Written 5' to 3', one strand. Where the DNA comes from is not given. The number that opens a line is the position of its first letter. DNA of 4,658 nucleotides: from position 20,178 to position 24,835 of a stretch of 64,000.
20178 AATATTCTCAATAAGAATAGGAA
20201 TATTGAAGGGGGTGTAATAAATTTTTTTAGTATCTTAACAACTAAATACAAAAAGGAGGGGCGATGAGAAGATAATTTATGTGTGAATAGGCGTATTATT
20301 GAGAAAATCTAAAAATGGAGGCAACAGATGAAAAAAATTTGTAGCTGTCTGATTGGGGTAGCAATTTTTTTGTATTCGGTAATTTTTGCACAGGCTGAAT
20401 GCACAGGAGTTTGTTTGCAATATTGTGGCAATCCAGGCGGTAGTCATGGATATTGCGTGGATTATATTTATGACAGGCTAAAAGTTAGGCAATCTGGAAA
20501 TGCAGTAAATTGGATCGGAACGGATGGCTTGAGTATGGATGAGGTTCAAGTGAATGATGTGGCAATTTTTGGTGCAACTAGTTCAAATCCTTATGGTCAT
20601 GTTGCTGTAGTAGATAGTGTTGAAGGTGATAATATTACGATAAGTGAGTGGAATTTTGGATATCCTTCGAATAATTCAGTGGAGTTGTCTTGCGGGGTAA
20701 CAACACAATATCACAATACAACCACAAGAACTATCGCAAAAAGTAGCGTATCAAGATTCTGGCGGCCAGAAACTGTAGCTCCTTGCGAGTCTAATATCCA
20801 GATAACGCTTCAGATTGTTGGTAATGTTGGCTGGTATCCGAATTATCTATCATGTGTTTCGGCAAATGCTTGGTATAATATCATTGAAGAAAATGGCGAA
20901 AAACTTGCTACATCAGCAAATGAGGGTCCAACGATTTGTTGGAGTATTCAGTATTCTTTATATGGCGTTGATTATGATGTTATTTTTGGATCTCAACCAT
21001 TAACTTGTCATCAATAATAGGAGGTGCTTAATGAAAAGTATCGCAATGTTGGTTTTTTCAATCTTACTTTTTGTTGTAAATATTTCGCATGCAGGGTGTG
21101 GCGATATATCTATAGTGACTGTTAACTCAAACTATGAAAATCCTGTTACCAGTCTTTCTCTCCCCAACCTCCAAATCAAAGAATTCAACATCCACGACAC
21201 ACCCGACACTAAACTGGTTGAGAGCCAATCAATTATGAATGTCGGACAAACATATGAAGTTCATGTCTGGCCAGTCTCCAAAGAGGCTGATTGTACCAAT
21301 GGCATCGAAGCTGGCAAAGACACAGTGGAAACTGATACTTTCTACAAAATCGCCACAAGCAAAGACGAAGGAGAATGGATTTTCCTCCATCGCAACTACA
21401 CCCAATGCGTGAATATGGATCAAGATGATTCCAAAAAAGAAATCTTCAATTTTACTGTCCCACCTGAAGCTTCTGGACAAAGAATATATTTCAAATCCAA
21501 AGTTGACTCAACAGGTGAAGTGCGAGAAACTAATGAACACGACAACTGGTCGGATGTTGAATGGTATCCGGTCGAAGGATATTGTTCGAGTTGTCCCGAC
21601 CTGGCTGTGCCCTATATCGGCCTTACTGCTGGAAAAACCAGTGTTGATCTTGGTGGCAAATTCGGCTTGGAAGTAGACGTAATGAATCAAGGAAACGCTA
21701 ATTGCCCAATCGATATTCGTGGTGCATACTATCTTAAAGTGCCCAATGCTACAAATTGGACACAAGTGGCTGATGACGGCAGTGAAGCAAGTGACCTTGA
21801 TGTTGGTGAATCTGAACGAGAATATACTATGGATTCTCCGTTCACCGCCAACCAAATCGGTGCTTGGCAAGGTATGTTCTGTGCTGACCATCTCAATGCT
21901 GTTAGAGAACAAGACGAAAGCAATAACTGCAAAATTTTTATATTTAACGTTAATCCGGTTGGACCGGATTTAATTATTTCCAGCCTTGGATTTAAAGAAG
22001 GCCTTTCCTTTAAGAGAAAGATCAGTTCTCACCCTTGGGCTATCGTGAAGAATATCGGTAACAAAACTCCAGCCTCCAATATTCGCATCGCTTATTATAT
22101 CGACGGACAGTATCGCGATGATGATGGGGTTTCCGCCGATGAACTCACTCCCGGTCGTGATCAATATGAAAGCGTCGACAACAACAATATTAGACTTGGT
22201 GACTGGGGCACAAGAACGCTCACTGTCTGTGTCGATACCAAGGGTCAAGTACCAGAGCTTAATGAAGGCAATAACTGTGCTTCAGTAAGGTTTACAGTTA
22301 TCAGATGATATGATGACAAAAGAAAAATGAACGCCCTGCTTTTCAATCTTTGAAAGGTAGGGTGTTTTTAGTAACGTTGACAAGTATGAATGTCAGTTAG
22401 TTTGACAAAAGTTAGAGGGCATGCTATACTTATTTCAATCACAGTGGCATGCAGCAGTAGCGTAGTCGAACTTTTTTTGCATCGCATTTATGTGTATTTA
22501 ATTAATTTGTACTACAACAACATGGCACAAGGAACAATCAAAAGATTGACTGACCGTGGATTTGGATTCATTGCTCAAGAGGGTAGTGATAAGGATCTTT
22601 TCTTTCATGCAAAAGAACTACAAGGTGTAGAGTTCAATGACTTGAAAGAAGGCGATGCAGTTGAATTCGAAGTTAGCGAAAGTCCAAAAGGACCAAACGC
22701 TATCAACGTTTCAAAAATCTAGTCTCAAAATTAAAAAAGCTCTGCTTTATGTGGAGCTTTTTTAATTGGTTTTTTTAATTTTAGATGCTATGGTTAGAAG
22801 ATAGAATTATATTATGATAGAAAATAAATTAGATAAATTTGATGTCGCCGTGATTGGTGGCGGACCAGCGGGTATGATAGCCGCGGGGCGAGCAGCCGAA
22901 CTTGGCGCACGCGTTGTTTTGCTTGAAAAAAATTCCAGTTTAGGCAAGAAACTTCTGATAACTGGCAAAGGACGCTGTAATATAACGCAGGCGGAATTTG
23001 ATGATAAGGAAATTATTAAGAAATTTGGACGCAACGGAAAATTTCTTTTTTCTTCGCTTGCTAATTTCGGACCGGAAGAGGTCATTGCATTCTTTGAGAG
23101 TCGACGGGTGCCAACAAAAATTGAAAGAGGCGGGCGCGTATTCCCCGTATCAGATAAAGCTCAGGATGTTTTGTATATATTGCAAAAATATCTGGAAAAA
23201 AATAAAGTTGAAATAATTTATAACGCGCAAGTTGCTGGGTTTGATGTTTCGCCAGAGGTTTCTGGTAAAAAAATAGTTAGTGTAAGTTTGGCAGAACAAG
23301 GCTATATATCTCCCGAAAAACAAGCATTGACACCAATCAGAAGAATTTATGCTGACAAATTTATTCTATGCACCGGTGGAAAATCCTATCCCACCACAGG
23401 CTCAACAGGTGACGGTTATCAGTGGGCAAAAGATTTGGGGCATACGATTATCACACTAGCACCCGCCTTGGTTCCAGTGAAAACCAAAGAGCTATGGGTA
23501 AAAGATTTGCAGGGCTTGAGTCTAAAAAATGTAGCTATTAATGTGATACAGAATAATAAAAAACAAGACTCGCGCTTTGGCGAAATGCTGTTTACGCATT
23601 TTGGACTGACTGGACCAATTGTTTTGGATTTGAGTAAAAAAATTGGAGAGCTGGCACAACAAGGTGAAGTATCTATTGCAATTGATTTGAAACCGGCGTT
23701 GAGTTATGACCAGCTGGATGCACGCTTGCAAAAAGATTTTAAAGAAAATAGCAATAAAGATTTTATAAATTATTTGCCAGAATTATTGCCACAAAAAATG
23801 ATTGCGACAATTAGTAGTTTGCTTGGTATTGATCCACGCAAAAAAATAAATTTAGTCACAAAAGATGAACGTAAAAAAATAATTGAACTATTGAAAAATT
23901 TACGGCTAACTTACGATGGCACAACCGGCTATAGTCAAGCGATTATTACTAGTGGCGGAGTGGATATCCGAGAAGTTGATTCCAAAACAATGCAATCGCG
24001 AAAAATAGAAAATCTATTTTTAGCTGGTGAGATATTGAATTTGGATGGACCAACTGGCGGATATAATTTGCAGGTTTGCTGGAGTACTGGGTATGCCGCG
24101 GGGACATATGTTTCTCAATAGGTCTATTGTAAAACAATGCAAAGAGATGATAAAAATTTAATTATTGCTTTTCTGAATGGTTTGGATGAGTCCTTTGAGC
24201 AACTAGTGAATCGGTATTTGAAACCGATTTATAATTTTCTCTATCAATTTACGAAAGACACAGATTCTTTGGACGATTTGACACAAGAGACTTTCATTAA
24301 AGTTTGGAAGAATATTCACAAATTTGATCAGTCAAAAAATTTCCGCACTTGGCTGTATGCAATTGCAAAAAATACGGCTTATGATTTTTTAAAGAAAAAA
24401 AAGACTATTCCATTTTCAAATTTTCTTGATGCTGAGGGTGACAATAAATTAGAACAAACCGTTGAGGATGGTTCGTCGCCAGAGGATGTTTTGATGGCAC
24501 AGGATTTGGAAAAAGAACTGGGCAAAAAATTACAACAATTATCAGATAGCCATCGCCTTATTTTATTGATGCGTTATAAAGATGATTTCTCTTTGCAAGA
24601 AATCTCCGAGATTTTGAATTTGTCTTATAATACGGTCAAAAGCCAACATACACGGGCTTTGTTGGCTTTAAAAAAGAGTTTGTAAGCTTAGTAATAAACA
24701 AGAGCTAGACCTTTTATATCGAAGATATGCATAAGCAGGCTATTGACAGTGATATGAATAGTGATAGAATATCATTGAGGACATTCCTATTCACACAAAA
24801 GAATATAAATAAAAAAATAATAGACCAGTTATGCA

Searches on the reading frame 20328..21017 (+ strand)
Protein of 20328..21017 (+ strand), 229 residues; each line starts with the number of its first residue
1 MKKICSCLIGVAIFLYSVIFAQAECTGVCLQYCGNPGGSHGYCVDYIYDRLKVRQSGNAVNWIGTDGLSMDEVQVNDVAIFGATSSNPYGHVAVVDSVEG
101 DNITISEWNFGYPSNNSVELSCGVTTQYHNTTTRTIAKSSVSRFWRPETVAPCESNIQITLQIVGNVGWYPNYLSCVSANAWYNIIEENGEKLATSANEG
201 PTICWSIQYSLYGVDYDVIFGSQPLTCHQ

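Call 3: search_protein_families(library=pfam, proteins=[window:20328-21017:+], max_evalue=0.01)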
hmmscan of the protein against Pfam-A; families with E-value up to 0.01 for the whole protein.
window:20328-21017:+ (229 aa): 1 family
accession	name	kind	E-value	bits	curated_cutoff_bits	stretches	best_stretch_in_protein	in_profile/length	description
PF05257.22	CHAP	-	8.4e-12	45.9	26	1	39-109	5-81/81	CHAP domain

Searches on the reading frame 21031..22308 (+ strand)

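Call 33: search_protein_families(library=pfam, proteins=[window:21031-22308:+], max_evalue=0.0001)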
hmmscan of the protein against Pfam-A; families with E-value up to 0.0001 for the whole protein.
window:21031-22308:+ (425 aa): 1 family
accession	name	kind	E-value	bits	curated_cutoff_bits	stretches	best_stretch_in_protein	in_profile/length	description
PF07705.17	CARDB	-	2.6e-24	85.8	22.7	1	312-418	2-100/101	CARDB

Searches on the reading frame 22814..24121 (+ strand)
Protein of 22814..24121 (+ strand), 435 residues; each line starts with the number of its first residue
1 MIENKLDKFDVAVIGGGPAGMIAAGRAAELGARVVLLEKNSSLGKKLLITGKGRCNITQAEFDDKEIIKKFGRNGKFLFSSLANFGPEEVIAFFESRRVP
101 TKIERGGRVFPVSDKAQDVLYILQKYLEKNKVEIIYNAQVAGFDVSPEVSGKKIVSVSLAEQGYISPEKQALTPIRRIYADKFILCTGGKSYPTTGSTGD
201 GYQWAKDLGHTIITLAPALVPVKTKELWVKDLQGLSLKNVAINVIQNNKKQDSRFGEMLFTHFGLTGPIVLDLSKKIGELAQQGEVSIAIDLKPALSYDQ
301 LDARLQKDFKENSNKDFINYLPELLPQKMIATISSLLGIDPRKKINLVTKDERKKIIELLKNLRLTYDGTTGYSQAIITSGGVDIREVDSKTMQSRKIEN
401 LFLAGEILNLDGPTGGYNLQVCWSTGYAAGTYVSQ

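Call 34: search_protein_families(library=pfam, proteins=[window:22814-24121:+], max_evalue=0.0001)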
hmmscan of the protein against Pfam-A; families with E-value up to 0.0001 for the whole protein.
window:22814-24121:+ (435 aa): 11 families
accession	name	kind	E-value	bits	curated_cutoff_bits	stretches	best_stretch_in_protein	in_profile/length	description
PF03486.20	HI0933_like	-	2.9e-81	272.9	50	1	10-431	2-243/244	HI0933-like protein Rossmann domain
PF22780.1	HI0933_like_1st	-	3e-42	144.7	27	1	217-378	2-165/165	HI0933-like protein barrel and H2TH domain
PF12831.13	FAD_oxidored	-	7.9e-13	48.9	27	1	10-162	1-129/416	FAD dependent oxidoreductase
PF07992.20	Pyr_redox_2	-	6.6e-10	39.3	26.1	1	9-50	1-43/291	Pyridine nucleotide-disulphide oxidoreductase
PF01134.28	GIDA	-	1.2e-08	34.9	22.1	0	10-41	1-32/391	Glucose inhibited division protein A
PF00890.30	FAD_binding_2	-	2.3e-08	34.1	20.4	1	10-44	1-35/414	FAD binding domain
PF00070.33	Pyr_redox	-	5.1e-08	33.8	22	0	11-44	2-35/82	Pyridine nucleotide-disulphide oxidoreductase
PF01266.30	DAO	-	3.1e-07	30.7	27.9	0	10-44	1-35/353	FAD dependent oxidoreductase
PF13450.12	NAD_binding_8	-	1.8e-05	25.3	21.9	1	13-44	1-32/68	NAD(P)-binding Rossmann-like domain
PF01494.25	FAD_binding_3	-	4.9e-05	23.2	22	1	9-42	2-35/349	FAD binding domain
PF01262.27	AlaDh_PNT_C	-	7.4e-05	22.7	23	0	10-49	30-69/214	Alanine dehydrogenase/PNT, C-terminal domain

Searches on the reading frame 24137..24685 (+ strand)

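Call 34: search_protein_families(library=pfam, proteins=[window:24137-24685:+], max_evalue=0.0001)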
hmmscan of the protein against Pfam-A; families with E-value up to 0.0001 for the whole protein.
window:24137-24685:+ (182 aa): 3 families
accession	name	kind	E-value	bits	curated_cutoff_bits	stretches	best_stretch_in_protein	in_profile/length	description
PF04542.20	Sigma70_r2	-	1.1e-22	80.1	24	1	23-89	1-69/71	Sigma-70 region 2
PF04545.22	Sigma70_r4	-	1.1e-12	47.8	24.1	1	132-180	2-50/50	Sigma-70, region 4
PF08281.18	Sigma70_r4_2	-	1.6e-11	44.1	25.7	1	127-178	3-54/54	Sigma-70, region 4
